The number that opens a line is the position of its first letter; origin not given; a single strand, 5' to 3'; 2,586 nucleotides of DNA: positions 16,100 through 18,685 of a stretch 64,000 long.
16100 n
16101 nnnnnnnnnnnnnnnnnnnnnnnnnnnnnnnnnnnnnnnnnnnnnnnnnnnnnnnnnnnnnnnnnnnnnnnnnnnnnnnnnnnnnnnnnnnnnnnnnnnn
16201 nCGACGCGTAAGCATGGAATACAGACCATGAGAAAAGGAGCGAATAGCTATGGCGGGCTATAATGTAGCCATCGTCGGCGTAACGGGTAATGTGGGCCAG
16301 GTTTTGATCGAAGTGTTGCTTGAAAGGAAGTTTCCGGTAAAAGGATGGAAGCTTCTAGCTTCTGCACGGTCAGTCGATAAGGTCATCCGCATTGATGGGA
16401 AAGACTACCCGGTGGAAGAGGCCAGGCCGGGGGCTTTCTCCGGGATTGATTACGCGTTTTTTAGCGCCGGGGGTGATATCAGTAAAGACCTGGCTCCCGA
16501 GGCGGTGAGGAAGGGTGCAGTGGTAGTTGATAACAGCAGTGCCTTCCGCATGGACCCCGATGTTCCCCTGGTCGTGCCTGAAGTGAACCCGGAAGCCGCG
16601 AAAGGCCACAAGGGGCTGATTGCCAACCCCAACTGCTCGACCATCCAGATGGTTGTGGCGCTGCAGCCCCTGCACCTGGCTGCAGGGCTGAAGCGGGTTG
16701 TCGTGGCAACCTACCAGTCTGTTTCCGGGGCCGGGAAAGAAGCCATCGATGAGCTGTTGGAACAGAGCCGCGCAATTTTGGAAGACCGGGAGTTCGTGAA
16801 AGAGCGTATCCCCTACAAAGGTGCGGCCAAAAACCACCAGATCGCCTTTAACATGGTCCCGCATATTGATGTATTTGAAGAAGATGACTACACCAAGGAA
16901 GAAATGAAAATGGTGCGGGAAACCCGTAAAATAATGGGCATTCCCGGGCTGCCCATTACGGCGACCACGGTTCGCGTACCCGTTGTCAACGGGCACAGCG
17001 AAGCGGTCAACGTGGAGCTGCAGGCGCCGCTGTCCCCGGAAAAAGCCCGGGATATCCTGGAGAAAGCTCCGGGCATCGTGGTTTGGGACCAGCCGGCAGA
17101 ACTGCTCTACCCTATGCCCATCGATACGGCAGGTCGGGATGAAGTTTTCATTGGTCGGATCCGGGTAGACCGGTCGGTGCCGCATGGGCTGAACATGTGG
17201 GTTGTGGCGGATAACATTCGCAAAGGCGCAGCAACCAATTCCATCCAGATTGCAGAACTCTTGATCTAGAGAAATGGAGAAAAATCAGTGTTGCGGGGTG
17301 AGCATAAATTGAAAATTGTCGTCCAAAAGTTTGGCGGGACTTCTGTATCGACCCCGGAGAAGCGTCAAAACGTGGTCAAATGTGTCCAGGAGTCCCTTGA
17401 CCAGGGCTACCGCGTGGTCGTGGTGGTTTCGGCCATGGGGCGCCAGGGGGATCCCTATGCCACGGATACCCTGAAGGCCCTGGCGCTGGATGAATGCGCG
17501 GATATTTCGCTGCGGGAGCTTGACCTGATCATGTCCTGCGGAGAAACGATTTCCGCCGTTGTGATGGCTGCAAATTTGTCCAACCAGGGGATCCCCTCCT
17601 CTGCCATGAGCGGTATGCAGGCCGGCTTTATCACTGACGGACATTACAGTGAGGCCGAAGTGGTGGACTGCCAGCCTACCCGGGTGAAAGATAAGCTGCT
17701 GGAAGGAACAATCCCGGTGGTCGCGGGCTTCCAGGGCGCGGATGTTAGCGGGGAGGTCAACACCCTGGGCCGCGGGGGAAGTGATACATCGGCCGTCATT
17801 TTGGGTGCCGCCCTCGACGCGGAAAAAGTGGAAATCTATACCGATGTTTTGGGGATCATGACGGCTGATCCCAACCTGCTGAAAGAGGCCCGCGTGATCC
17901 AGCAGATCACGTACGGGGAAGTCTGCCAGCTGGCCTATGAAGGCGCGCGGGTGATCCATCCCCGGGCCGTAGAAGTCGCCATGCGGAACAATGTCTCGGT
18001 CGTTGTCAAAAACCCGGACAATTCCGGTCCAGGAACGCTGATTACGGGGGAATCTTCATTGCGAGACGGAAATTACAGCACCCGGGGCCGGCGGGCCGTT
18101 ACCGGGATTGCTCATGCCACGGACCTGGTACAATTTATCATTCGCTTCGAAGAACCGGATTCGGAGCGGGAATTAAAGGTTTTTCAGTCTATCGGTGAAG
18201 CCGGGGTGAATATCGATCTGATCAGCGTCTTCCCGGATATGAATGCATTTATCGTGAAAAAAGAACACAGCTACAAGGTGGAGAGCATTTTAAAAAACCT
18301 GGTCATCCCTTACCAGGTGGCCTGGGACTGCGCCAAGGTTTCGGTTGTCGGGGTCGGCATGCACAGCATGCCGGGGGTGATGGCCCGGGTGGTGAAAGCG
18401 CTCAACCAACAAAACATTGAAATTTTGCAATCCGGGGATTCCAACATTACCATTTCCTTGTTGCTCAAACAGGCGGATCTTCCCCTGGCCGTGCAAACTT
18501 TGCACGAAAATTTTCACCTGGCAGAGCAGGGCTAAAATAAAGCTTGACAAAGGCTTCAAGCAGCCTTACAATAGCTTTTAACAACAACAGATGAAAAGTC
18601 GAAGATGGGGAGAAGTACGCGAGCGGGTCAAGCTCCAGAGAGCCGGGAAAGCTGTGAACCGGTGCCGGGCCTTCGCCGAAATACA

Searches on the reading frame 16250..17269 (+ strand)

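Call 26: search_protein_families(library=pfam, proteins=[window:16250-17269:+], max_evalue=0.00001)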
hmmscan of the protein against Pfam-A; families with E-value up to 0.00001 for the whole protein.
window:16250-17269:+ (339 aa): 2 families
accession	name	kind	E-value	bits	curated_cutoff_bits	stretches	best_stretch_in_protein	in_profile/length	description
PF02774.23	Semialdhyde_dhC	-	7.9e-55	186.3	26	1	138-325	1-184/184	Semialdehyde dehydrogenase, dimerisation domain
PF01118.30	Semialdhyde_dh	-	1.2e-33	116.5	26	1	5-119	1-120/121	Semialdehyde dehydrogenase, NAD binding domain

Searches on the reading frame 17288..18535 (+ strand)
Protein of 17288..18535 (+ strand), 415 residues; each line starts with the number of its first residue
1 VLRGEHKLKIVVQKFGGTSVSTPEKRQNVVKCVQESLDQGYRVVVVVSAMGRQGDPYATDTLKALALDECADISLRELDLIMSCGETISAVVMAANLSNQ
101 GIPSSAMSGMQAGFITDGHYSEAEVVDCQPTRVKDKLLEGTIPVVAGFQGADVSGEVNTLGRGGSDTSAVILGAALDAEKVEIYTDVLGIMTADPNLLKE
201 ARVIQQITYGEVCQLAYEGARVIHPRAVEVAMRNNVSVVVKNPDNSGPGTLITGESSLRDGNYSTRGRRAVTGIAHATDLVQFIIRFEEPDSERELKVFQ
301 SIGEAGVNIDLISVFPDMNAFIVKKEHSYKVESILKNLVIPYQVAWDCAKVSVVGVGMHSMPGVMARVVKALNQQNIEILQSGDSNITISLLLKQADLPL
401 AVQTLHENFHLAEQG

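Call 26: search_protein_families(library=pfam, proteins=[window:17288-18535:+], max_evalue=0.00001)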
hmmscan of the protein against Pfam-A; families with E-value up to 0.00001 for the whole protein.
window:17288-18535:+ (415 aa): 4 families
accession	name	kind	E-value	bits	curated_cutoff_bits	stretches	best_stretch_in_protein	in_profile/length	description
PF00696.33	AA_kinase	-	4.1e-51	174.4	24.9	1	9-242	1-234/234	Amino acid kinase family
PF22468.2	ACT_9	-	7e-20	71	27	1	351-409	1-61/61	ACT domain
PF13840.12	ACT_7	-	5.9e-18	64.9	27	1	347-407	5-65/65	ACT domain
PF01842.31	ACT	-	1.1e-06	28.8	27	0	353-380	2-29/66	ACT domain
